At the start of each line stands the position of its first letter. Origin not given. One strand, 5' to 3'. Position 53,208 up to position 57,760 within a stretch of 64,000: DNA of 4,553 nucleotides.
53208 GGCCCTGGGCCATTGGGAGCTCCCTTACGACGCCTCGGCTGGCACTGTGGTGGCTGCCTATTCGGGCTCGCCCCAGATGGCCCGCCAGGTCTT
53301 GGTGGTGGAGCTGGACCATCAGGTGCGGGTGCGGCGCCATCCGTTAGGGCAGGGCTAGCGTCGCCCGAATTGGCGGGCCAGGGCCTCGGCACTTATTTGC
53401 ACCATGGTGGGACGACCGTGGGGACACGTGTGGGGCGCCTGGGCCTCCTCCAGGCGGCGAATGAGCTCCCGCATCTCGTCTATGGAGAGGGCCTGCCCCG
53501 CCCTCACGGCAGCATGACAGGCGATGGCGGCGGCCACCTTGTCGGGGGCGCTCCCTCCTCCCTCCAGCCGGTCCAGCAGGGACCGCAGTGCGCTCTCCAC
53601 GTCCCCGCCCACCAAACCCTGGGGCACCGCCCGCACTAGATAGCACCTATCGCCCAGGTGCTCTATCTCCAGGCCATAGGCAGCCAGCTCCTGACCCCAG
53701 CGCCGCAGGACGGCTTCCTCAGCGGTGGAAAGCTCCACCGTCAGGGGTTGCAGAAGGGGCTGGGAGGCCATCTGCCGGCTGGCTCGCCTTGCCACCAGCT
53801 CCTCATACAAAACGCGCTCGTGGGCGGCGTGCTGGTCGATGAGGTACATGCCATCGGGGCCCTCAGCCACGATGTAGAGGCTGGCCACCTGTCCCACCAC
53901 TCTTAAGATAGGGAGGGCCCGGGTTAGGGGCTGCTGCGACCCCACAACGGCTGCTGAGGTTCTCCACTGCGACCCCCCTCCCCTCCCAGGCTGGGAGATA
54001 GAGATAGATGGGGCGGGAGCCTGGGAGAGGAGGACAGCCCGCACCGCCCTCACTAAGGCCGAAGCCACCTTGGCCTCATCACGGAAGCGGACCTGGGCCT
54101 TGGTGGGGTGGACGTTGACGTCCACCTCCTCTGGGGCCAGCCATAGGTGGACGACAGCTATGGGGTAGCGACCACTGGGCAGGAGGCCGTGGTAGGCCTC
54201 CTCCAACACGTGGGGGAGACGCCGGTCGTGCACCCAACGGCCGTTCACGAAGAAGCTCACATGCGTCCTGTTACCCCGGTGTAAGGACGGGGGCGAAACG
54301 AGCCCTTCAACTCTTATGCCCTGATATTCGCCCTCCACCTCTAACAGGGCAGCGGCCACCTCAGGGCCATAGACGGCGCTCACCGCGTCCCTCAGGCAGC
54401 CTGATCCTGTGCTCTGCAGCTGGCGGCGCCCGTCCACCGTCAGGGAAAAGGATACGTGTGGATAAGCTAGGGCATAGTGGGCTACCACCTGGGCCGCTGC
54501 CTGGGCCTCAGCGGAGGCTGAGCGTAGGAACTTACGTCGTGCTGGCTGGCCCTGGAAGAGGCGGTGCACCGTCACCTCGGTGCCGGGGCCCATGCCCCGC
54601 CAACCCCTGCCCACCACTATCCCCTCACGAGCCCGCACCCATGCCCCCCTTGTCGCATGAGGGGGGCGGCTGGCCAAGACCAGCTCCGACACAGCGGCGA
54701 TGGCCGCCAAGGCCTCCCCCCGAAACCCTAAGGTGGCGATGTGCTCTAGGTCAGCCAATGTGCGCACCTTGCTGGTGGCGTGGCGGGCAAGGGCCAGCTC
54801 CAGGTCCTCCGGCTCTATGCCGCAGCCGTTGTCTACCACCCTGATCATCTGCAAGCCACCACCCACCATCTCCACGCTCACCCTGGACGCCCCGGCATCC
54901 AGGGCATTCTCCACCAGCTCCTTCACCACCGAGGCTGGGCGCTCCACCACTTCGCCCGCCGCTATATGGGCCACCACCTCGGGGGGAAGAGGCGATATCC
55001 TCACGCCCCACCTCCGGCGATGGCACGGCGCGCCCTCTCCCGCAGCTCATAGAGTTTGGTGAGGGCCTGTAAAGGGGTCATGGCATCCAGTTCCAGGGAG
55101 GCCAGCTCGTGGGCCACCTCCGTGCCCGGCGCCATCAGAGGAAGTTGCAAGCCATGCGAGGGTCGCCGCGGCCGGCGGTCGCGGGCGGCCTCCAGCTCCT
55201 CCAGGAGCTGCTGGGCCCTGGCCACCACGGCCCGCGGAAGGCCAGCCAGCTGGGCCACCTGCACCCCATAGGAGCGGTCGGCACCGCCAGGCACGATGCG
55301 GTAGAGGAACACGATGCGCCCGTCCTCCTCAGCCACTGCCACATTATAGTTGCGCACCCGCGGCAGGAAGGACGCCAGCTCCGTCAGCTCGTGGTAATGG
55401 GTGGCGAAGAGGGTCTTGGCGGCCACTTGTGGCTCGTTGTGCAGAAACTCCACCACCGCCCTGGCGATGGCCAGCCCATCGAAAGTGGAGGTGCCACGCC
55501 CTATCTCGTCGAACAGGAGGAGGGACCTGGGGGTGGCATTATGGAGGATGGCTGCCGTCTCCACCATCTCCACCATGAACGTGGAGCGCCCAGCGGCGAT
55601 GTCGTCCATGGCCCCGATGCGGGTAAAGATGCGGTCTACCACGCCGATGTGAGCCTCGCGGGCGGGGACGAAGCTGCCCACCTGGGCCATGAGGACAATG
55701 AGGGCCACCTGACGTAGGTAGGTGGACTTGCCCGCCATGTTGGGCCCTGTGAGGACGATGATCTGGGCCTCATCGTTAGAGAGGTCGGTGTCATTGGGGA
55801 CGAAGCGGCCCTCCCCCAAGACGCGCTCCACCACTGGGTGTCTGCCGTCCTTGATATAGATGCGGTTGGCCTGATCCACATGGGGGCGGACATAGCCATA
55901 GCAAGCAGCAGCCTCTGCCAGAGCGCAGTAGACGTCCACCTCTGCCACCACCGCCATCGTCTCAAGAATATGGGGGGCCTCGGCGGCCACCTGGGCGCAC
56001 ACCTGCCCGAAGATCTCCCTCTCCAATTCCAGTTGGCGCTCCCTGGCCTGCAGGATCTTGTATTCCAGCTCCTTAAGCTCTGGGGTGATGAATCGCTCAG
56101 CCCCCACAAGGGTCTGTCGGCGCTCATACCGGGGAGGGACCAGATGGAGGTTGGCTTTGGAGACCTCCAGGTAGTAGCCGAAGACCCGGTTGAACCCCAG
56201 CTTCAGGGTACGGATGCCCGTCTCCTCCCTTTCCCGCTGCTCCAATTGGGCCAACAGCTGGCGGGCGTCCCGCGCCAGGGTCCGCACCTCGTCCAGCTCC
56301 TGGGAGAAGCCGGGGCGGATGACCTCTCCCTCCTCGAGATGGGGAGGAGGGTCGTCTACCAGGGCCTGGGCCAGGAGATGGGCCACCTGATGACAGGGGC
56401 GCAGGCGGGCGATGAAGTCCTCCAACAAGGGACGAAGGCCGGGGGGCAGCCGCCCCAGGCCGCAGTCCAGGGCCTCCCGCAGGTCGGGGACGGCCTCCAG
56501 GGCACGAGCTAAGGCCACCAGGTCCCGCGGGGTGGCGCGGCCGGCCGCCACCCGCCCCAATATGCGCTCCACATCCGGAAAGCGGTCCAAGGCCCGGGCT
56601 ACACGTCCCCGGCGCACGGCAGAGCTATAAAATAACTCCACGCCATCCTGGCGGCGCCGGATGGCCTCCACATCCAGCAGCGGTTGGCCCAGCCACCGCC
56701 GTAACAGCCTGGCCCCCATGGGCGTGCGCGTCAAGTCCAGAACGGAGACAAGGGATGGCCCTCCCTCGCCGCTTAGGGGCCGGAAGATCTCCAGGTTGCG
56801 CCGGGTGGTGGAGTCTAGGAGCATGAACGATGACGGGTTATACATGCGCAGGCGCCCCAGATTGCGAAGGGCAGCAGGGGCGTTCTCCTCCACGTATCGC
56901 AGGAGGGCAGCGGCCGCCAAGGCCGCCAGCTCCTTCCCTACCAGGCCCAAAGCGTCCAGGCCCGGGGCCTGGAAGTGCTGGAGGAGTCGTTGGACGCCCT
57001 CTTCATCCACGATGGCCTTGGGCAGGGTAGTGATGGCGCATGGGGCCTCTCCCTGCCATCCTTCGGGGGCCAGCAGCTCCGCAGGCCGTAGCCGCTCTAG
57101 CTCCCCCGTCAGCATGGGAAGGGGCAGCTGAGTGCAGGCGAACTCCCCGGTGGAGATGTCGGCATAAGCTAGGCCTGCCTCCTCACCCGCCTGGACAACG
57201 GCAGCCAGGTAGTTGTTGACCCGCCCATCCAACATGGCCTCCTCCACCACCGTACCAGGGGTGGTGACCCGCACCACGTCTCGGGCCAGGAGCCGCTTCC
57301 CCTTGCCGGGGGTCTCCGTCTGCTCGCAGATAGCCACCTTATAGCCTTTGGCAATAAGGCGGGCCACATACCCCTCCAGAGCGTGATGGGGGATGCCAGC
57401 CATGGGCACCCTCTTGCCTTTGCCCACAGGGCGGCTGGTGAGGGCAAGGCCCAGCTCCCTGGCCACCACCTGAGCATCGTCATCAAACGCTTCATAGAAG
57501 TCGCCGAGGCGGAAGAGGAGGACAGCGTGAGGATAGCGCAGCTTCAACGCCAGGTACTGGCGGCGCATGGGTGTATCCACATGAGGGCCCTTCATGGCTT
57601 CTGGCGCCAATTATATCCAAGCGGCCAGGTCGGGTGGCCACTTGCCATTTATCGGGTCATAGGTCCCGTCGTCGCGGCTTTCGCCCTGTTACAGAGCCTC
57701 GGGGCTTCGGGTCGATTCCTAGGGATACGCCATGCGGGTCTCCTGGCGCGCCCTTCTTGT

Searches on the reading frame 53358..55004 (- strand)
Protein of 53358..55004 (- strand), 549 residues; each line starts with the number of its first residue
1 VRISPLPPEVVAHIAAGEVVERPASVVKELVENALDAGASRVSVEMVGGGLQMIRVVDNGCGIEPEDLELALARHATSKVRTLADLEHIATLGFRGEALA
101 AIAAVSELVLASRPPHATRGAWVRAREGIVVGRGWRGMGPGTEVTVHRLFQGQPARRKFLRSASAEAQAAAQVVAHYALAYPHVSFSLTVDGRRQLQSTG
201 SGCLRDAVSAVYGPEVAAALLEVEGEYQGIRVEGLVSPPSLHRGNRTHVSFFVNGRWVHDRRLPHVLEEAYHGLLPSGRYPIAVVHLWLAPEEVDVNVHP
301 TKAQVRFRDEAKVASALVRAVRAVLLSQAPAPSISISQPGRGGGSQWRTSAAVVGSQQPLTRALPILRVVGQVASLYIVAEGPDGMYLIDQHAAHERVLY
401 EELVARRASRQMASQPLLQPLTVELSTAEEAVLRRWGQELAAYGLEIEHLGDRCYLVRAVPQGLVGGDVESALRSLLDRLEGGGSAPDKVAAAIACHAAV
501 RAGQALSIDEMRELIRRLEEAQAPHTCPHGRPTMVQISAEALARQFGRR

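Call 34: search_protein_families(library=pfam, proteins=[window:53358-55004:-], max_evalue=0.001)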
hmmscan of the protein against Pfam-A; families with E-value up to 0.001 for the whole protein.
window:53358-55004:- (549 aa): 4 families
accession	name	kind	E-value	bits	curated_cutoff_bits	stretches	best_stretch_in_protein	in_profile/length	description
PF08676.16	MutL_C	-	8.1e-38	129.8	25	1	370-506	1-142/142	MutL C terminal dimerisation domain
PF01119.25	DNA_mis_repair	-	3.7e-37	127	26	1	209-325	2-118/119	DNA mismatch repair protein, C-terminal domain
PF13589.12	HATPase_c_3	-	7.9e-10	39.3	25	1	24-113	4-93/137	Histidine kinase-, DNA gyrase B-, and HSP90-like ATPase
PF02518.31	HATPase_c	-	7e-08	33.3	26.4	1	21-77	4-63/111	Histidine kinase-, DNA gyrase B-, and HSP90-like ATPase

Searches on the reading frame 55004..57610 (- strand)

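Call 34: search_protein_families(library=pfam, proteins=[window:55004-57610:-], max_evalue=0.001)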
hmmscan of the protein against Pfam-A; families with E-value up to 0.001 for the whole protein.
window:55004-57610:- (869 aa): 5 families
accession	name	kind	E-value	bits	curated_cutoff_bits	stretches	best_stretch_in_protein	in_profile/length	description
PF00488.27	MutS_V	-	2.1e-84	282.6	30.2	1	618-807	1-188/188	MutS domain V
PF05192.23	MutS_III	-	2.5e-48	165.4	34.1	1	268-565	1-194/194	MutS domain III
PF01624.25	MutS_I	-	4.7e-41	140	20.6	1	13-124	1-112/113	MutS domain I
PF05190.23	MutS_IV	-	4.1e-28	98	22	1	434-525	1-92/92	MutS family domain IV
PF05188.22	MutS_II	-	1.6e-13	51.7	25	1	133-246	1-127/133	MutS domain II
